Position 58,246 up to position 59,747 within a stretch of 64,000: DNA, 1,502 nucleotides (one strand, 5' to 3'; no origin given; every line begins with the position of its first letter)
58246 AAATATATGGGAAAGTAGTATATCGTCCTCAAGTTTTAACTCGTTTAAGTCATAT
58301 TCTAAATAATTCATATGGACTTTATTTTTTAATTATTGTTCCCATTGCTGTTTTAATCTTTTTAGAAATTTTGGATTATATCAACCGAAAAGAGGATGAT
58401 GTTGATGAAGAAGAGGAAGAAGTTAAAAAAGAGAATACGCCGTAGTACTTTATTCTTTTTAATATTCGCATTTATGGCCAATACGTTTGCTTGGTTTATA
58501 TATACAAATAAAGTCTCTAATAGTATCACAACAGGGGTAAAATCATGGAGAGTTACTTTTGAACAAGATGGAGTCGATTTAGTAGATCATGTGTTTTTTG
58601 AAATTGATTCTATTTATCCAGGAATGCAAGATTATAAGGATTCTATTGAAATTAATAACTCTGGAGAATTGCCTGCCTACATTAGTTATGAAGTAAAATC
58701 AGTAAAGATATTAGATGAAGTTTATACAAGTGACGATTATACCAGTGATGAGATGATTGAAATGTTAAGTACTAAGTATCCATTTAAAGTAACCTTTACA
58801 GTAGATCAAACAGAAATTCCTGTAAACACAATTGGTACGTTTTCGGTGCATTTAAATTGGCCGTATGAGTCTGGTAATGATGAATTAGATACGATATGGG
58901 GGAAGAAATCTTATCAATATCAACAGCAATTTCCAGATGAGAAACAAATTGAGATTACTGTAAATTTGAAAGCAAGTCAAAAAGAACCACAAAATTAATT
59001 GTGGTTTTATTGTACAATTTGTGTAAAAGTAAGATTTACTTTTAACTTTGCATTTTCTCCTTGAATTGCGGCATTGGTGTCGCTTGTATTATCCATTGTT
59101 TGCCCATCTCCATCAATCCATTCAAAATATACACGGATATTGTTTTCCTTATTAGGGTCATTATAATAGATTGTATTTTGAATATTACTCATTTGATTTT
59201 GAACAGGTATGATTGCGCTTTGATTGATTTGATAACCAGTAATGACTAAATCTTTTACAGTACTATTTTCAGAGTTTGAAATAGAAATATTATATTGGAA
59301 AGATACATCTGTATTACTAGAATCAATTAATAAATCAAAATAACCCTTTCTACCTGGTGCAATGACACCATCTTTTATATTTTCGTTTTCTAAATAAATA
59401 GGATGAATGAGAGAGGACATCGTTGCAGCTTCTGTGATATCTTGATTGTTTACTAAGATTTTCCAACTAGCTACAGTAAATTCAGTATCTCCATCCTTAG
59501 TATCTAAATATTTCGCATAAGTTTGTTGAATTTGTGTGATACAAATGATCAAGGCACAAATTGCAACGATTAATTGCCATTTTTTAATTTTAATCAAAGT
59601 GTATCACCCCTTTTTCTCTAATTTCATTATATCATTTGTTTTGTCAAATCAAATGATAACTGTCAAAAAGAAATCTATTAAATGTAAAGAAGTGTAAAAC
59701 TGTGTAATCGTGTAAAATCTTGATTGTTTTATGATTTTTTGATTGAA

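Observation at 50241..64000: Expanded SipW-TasA-type locus: one active SipW, one degenerate SipW paralogue and at least five TasA/camelysin-like proteins on both strands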

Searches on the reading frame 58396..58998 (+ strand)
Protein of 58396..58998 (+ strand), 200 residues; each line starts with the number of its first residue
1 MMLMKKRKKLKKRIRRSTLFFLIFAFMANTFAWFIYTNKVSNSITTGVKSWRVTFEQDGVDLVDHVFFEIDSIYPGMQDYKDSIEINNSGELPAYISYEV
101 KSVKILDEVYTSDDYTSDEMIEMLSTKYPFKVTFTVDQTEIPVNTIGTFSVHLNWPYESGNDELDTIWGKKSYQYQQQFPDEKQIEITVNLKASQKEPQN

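Call 7: search_protein_families(library=pfam, max_evalue=0.01, proteins=[window:58396-58998:+])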
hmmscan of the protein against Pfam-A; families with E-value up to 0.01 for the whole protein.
window:58396-58998:+ (200 aa): 0 families

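Call 8: search_protein_families(library=ncbifam, max_evalue=0.01, proteins=[window:58396-58998:+])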
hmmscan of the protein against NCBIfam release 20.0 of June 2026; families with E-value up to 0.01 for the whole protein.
window:58396-58998:+ (200 aa): 0 families

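Call 27: search_solved_structures(query=A1, max_evalue=10, show_alignments=2)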
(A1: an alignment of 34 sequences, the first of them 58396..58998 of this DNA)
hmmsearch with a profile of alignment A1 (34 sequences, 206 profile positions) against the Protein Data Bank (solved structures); distinct sequences matched with E-value up to 10: 3.
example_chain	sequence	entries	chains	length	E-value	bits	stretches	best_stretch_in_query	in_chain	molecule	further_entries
3exv_A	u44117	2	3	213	0.66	12.6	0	135-169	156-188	Fiber protein | Fiber 36.1 kDa protein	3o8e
2o39_A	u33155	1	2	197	1.3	11.6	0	135-169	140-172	Fiber protein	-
8qjx_C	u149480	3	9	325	2.7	10.6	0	135-169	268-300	Fiber protein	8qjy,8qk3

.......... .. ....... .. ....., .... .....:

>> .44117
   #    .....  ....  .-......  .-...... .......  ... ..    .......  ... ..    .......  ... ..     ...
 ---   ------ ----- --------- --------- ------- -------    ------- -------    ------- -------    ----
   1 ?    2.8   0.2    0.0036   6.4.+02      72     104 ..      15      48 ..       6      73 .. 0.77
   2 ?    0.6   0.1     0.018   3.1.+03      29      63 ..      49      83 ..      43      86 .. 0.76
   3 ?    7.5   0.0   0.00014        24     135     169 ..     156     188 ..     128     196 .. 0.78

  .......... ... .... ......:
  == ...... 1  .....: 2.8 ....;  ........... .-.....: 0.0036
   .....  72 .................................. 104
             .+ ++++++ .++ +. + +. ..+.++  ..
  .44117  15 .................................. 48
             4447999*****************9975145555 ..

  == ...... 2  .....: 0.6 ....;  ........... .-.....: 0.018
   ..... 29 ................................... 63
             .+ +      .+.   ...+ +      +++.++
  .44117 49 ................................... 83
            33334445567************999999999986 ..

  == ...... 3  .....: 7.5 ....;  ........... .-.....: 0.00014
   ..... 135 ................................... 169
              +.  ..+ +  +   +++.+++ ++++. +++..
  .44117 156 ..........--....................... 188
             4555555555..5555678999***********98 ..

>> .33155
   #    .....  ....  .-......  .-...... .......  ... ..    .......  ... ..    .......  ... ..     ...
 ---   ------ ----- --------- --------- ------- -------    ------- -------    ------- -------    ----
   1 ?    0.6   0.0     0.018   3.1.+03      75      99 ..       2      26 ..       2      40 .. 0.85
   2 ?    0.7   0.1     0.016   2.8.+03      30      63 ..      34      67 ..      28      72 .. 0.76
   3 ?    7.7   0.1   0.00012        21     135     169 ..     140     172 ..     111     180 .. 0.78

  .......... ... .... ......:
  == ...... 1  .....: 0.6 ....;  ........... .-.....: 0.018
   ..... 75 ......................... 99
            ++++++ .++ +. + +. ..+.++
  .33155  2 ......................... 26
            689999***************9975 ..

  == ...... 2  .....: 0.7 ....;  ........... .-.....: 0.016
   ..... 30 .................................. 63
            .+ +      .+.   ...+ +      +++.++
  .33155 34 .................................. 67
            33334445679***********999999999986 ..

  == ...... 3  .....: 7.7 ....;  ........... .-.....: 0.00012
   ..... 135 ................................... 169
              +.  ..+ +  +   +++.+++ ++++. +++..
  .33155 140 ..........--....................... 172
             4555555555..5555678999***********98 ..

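Call 30: find_homologous_proteins(query=window:58396-58998:+, max_evalue=0.001)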
Query window:58396-58998:+ (200 aa): 421 proteins with E <= 0.001 among 454 candidates; the best 120 are listed.
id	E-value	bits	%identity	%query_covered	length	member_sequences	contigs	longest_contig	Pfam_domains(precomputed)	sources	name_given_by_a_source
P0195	1.1e-126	438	100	99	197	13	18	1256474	-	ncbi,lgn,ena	-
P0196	1.6e-100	353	79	92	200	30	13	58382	-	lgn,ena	-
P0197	8.4e-100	350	79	97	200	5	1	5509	-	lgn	-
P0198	2.9e-89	316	71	95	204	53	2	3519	-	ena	-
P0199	1.2e-88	314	71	92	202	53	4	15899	-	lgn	-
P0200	1.7e-88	313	73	95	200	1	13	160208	-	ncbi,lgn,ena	-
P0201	1.3e-87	311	71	97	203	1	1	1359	-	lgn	-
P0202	3.3e-84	299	70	95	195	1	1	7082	-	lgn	-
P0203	2.3e-82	293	65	98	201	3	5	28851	-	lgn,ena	-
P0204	4.8e-82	292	65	98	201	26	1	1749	-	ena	-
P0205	7.3e-82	292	65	98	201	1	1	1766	-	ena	-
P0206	2.8e-81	290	64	98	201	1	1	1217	-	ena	-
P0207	3.4e-75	270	63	91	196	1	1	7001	-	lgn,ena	-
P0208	9.9e-75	268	63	90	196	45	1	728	-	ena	-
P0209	4.9e-74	266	62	91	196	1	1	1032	-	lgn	-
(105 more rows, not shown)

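Call 39: predict_structure(alignment_id=A5)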
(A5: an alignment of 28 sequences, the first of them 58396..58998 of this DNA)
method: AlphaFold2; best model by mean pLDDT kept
length: 200 residues; sequences in the alignment: 28
mean_pLDDT: 84.4   pTM: 0.66
mean pLDDT of the five models: 84.4, 83.2, 82.5, 81.0, 77.9
residues with pLDDT >= 90: 99; 70-90: 76; 50-70: 14; < 50: 11
segments of 3 or more residues with pLDDT < 50: 38-47
pLDDT, mean of each block of 10 residues (from residue 1): 67 80 85 62 50 77 89 90 90 91 95 94 91 92 92 88 90 93 93 80
secondary structure, 60 per line:
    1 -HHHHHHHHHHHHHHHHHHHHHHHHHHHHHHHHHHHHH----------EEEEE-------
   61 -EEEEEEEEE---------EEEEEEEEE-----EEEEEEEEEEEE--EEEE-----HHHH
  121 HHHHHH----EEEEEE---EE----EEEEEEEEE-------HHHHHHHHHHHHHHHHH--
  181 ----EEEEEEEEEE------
elements in order: H2-38 E49-53 E62-70 E80-88 E94-105 E108-111 H117-126 E131-136 E146-154 H162-178 E185-194

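Call 41: fold_search(model_id=the predicted structure, library=pdb)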
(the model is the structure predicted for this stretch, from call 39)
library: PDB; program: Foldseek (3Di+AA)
matches with E <= 10: 669; with E <= 0.001: 0
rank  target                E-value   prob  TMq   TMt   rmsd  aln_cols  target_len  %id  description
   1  4dy5_A                1.4e-03  0.91  0.22  0.32  11.2       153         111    8  Crystal structure of Salmonella Typhimurium PliG, a periplasmic lysozyme inhibitor of g-type lysozyme (released 2012-06-13)
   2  4dxz                  1.6e-03  0.89  0.22  0.32  11.2       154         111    7  crystal structure of a PliG-Ec mutant, a periplasmic lysozyme inhibitor of g-type lysozyme from Escherichia coli (released 2012-06-20)
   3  4dy3_A                7.7e-03  0.72  0.22  0.31  11.1       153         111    7  crystal structure of Escherichia coli PliG, a periplasmic lysozyme inhibitor of g-type lysozyme (released 2012-06-13)
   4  3zx1                  1.4e-02  0.28  0.12  0.06  14.7        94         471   14  Multicopper oxidase from Campylobacter jejuni: a metallo-oxidase (released 2011-12-14)
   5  4dzg                  1.5e-02  0.82  0.24  0.37  12.1       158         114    7  Crystal structure of Aeromonas hydrophila PliG, a periplasmic lysozyme inhibitor of g-type lysozyme (released 2012-06-13)
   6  8u5b_B                2.5e-02  0.28  0.20  0.27  12.3       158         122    9  Cryo-EM structure of human claudin-4 complex with Clostridium perfringens enterotoxin C-terminal domain and sFab COP-1 (released 2023-09-27)
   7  8u5e_A                3.4e-02  0.30  0.21  0.29  13.0       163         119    8  Crystal Structure of C-terminal domain of Clostridium perfringens Enterotoxin in Space Group P 21 21 21 (released 2023-12-20)
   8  2quo                  3.6e-02  0.38  0.22  0.32  10.6       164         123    9  Crystal Structure of C terminal fragment of Clostridium perfringens enterotoxin (released 2007-10-30)
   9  6fvi                  3.8e-02  0.77  0.25  0.33   7.7       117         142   14  ASH / PapD-like domain of human CEP192 (PapD-like domain 7) (released 2019-03-20)
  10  2xh6_B                4.0e-02  0.23  0.20  0.16  12.8       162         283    8  Clostridium perfringens enterotoxin (released 2011-04-27)
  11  6xiz_B                4.0e-02  0.15  0.13  0.07  15.0       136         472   10  Crystal structure of multi-copper oxidase from Pediococcus acidilactici (released 2021-03-10)
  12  8u5d_B                4.2e-02  0.21  0.20  0.26  13.7       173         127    9  Crystal Structure of C-terminal domain of Clostridium perfringens Enterotoxin in Space Group P 41 21 2 (released 2023-12-20)
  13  8ivw_J                4.5e-02  0.23  0.20  0.11  12.2       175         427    8  Crystal structure of NRP2 in complex with aNRP2-10 Fab fragment (released 2023-07-12)
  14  8ivw_D                4.7e-02  0.28  0.21  0.12  10.6       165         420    8  Crystal structure of NRP2 in complex with aNRP2-10 Fab fragment (released 2023-07-12)
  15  8u5f_E                4.7e-02  0.21  0.20  0.16  12.6       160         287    9  Crystal Structure of Trypsinized Clostridium perfringens Enterotoxin (released 2023-09-27)
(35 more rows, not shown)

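Call 54: search_protein_families(library=pfam, alignment_id=A6, max_evalue=1)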
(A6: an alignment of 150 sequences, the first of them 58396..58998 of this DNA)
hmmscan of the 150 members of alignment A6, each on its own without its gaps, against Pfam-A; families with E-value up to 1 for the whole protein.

A. member 1, window:58396-58998:+ (200 aa): 3 families
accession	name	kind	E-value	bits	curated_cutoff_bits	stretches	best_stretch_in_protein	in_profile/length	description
PF24058.1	DUF7359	-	0.058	13.6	27.5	1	137-181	21-67/123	Domain of unknown function (DUF7359)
PF03907.18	Spo7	-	0.083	12.8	27.5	1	5-55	19-70/211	Spo7-like protein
PF23535.1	Microp_apicomplexa_21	-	0.096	13.2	27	1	6-39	10-43/76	Apicomplexa microprotein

B. families by the number of members that match (of 150 scanned): 124 families (the first 25 are shown)
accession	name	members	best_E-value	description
PF00553.25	CBM_2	6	0.061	Cellulose binding domain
PF05309.16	TraE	5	0.0022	TraE protein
PF07610.17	DUF1573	4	0.0098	Protein of unknown function (DUF1573)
PF13800.11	Sigma_reg_N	4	0.012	Sigma factor regulator N-terminal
PF25735.1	Phage_L5_gp82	4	0.017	Mycobacterium phage L5 gene 82 protein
PF03907.18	Spo7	4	0.027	Spo7-like protein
PF00957.27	Synaptobrevin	4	0.057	Synaptobrevin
PF09889.16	DUF2116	4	0.4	Probable treble clef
PF19116.6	DUF5801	3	0.0023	Domain of unknown function (DUF5801)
PF04647.20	AgrB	3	0.013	Accessory gene regulator B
PF00784.22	MyTH4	3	0.034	MyTH4 domain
PF05478.16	Prominin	3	0.048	Prominin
PF23535.1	Microp_apicomplexa_21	3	0.068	Apicomplexa microprotein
PF15632.11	ATPgrasp_Ter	3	0.075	ATP-grasp in the biosynthetic pathway with Ter operon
PF18666.6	CBM64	2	0.0013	Carbohydrate-binding module 64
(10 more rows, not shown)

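Call 55: search_protein_families(library=ncbifam, alignment_id=A6, max_evalue=1)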
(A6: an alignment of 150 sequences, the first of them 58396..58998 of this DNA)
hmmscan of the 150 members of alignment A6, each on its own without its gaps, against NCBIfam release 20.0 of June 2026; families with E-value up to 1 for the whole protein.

A. member 1, window:58396-58998:+ (200 aa): 0 families

B. families by the number of members that match (of 150 scanned): 74 families (the first 25 are shown)
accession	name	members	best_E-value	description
TIGR04088.1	cognate_SipW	9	5.3e-05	SipW-dependent-type signal peptide-containing protein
TIGR01006.1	polys_exp_MPA1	3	0.0083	CspC family polysaccharide chain length determinant protein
NF012211.1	tand_rpt_95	3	0.018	tandem-95 repeat protein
NF042931.1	SAG1386_EF1546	2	0.0073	SAG1386/EF1546 family surface-associated protein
TIGR00964.1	secE_bact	2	0.011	preprotein translocase subunit SecE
NF038353.1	FxLYD_dom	2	0.022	FxLYD domain-containing protein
NF040730.1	CxCC_doxin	2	0.04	thioredoxin-like (seleno)protein SaoT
NF053641.1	Mfer763_fam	2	0.044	Mfer763 family protein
TIGR04370.1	glyco_rpt_poly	2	0.045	oligosaccharide repeat unit polymerase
TIGR04087.1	YqxM_for_SipW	2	0.045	amyloid fiber anchoring/assembly protein TapA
NF041908.1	HVO_2922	2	0.055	HVO_2922 family protein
NF003757.0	PRK05350.1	2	0.094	acyl carrier protein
NF053528.1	secreted_MTB12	2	0.1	MTB12 family secreted protein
NF045849.1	ICE_MMCAP2_0565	2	0.15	Mbov_0395 family pilin-like conjugal transfer protein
TIGR01477.1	RIFIN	1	0.00046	variant surface antigen, rifin family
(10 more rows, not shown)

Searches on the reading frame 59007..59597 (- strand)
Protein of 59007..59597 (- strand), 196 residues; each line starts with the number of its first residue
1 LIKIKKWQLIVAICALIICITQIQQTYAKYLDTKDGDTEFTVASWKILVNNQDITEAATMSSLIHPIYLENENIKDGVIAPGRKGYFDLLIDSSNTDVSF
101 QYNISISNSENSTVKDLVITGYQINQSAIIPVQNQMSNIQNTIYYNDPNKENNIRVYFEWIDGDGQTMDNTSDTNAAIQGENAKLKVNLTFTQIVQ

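Call 7: search_protein_families(library=pfam, max_evalue=0.01, proteins=[window:59007-59597:-])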
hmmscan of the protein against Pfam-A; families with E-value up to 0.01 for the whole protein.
window:59007-59597:- (196 aa): 0 families

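Call 8: search_protein_families(library=ncbifam, max_evalue=0.01, proteins=[window:59007-59597:-])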
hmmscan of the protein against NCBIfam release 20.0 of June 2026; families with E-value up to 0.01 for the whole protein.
window:59007-59597:- (196 aa): 0 families

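Call 28: search_solved_structures(query=A2, max_evalue=10, show_alignments=2)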
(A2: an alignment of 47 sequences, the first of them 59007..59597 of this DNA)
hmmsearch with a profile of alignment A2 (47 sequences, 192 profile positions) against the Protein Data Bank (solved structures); distinct sequences matched with E-value up to 10: 1.
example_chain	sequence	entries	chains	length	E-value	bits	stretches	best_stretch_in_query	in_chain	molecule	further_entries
8bl6_A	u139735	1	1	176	1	12.6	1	102-171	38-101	dIG14-scdim-EF62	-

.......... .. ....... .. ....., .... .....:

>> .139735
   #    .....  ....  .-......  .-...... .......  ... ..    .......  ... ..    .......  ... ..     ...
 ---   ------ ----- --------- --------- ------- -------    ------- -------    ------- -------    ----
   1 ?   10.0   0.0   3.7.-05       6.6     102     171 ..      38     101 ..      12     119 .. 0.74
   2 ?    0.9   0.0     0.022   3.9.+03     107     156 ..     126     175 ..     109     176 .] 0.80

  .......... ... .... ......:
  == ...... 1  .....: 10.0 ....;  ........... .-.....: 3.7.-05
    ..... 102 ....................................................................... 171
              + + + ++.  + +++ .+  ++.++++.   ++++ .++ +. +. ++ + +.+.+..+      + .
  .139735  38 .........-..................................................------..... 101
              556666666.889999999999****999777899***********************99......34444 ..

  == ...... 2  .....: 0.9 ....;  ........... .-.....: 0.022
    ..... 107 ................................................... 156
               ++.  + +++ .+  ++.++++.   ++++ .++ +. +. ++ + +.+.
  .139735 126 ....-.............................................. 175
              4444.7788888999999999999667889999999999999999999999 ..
